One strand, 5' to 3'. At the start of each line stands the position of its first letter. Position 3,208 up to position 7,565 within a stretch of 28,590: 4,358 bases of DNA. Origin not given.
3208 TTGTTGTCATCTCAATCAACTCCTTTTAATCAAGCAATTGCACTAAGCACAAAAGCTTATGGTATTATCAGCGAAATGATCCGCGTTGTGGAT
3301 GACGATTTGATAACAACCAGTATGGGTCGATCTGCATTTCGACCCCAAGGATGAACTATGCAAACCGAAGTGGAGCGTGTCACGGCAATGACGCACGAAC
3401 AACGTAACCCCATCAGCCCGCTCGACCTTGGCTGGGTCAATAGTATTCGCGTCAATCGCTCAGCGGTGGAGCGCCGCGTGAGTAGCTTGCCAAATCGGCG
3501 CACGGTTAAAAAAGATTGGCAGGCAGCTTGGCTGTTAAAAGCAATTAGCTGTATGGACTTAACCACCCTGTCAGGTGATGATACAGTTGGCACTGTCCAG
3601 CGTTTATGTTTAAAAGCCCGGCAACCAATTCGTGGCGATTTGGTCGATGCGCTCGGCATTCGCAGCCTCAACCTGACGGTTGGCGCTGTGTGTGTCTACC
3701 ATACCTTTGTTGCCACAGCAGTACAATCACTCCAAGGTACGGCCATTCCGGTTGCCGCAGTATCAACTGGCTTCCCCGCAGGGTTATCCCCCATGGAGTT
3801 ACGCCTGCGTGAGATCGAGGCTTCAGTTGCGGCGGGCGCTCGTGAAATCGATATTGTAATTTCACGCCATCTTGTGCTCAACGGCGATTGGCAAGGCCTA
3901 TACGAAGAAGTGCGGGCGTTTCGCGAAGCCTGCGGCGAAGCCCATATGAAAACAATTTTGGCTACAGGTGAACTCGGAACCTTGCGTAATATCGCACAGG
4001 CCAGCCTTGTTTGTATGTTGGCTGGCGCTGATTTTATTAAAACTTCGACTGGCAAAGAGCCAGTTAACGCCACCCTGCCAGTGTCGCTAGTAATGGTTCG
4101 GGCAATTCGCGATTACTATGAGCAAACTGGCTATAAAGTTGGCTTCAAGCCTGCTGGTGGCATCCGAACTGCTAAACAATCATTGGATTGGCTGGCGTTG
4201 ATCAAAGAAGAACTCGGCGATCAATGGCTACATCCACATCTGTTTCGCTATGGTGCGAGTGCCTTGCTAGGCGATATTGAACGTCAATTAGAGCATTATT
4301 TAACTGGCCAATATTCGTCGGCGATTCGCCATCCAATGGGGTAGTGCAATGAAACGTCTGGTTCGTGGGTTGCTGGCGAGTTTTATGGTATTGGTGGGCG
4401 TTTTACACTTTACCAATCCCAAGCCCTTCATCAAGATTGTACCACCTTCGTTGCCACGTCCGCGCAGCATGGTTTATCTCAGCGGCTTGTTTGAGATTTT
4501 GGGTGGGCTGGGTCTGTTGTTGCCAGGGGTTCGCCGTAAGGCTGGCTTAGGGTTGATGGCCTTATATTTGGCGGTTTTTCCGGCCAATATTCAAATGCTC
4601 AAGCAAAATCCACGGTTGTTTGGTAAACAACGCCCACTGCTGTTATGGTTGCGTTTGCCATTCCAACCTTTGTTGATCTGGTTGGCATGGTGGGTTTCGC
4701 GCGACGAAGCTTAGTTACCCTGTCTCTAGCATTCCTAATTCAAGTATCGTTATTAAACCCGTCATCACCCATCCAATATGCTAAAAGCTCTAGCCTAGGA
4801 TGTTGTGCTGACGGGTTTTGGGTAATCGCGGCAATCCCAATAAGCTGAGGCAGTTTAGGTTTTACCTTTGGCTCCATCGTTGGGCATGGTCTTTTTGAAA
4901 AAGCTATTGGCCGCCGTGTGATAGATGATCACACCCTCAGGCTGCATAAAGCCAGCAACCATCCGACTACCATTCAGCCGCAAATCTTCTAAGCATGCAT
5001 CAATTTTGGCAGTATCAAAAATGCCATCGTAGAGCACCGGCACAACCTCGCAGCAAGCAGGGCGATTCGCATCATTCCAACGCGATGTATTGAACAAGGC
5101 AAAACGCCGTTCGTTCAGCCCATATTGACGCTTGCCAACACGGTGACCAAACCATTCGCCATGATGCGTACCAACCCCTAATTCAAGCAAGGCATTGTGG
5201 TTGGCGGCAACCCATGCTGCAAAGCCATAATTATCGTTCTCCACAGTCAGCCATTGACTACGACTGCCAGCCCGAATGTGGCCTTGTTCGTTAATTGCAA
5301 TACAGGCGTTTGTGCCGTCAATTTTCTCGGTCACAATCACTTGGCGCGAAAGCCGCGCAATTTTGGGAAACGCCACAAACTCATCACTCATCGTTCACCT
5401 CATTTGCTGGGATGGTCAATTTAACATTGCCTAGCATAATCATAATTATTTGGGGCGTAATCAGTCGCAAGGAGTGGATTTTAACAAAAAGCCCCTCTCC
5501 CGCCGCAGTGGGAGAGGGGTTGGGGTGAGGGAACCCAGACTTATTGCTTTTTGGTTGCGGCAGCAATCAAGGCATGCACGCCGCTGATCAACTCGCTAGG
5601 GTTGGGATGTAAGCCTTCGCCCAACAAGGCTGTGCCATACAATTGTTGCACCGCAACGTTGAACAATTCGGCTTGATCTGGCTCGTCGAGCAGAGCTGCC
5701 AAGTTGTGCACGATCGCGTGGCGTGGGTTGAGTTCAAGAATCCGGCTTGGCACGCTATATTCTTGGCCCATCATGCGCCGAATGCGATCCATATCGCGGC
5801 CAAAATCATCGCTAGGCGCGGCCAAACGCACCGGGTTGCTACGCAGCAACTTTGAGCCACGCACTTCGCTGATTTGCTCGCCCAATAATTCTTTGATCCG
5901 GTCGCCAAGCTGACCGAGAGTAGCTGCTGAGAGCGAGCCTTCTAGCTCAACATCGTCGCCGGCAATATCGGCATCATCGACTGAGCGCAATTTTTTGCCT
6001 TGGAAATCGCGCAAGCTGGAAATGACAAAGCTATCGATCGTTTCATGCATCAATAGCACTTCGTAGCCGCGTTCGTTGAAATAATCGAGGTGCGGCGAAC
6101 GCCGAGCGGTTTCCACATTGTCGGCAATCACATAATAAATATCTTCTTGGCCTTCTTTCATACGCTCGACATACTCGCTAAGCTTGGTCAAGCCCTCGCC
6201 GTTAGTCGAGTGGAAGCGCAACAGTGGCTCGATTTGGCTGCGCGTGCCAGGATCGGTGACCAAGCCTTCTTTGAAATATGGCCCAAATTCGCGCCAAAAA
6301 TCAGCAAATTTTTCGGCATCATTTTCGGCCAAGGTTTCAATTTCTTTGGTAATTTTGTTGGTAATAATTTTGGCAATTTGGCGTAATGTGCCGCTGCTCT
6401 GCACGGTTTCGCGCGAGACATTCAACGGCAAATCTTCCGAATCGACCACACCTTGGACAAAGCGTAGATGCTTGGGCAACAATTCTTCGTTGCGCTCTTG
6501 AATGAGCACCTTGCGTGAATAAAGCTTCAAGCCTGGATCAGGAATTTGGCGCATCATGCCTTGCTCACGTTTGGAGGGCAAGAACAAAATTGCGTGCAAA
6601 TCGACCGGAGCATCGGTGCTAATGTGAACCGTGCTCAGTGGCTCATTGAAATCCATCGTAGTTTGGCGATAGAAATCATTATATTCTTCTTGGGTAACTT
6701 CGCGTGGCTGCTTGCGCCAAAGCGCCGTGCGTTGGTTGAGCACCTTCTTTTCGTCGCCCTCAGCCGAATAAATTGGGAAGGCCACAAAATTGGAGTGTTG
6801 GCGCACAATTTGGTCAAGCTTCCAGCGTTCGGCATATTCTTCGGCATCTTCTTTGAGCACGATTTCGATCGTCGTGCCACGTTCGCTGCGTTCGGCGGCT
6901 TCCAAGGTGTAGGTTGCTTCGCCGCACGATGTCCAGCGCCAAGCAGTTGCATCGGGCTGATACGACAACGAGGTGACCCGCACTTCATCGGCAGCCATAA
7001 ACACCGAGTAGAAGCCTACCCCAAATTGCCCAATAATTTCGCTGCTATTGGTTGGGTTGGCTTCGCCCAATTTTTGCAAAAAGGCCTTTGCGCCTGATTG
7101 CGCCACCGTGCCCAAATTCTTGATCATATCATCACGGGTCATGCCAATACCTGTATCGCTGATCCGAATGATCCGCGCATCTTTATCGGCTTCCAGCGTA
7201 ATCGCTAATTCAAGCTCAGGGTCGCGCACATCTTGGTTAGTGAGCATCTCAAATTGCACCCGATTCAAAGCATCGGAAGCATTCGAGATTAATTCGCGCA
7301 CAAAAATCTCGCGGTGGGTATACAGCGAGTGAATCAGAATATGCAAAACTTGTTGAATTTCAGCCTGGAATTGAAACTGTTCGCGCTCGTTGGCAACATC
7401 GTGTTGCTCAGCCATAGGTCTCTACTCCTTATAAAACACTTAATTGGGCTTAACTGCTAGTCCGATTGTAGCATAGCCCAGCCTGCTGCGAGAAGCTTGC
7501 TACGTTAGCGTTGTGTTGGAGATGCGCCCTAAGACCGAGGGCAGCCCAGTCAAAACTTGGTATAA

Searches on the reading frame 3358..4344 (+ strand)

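Call 33: search_protein_families(library=pfam, proteins=[window:3358-4344:+], max_evalue=0.001)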
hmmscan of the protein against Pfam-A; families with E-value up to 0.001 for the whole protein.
window:3358-4344:+ (328 aa): 1 family
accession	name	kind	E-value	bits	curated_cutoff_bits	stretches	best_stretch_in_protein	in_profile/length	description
PF01791.15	DeoC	-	4.1e-20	72.8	23.8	1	63-274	3-203/229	DeoC/LacD family aldolase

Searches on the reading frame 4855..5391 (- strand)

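Call 33: search_protein_families(library=pfam, proteins=[window:4855-5391:-], max_evalue=0.001)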
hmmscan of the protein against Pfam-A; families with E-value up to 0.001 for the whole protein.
window:4855-5391:- (178 aa): 1 family
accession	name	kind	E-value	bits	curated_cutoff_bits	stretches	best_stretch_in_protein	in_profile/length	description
PF09414.15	RNA_ligase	-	2.4e-16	60.8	27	1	17-161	2-160/171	RNA ligase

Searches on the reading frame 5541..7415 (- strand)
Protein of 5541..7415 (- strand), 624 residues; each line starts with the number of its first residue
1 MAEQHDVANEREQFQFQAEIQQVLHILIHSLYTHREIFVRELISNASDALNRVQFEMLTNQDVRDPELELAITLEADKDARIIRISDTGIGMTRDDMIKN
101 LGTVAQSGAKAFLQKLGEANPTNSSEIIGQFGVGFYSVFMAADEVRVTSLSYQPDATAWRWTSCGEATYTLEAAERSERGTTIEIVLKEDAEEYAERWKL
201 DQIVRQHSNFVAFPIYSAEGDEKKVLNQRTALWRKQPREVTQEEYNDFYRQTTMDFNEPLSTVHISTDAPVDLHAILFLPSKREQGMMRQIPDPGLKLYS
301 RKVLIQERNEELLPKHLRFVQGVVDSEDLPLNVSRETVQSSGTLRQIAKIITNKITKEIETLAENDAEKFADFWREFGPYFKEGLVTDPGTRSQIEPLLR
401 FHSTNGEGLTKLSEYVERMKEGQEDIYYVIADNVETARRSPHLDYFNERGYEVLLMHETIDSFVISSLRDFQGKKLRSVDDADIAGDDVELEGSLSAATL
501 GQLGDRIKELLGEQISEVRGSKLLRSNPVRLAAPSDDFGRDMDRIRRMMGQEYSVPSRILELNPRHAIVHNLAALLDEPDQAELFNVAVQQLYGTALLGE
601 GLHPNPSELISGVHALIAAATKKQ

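Call 33: search_protein_families(library=pfam, proteins=[window:5541-7415:-], max_evalue=0.001)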
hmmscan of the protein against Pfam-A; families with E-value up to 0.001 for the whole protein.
window:5541-7415:- (624 aa): 4 families
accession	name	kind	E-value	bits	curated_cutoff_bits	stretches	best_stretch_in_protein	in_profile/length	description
PF00183.23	HSP90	-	2e-103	347.6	24.4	1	222-618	78-487/518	Hsp90 protein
PF13589.12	HATPase_c_3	-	3.1e-07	30.9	25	1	36-152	4-95/137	Histidine kinase-, DNA gyrase B-, and HSP90-like ATPase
PF02518.31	HATPase_c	-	1.5e-06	29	26.4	1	40-189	11-109/111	Histidine kinase-, DNA gyrase B-, and HSP90-like ATPase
PF25794.1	SACS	-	7.8e-05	23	32.8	0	113-144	84-115/247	Sacsin domain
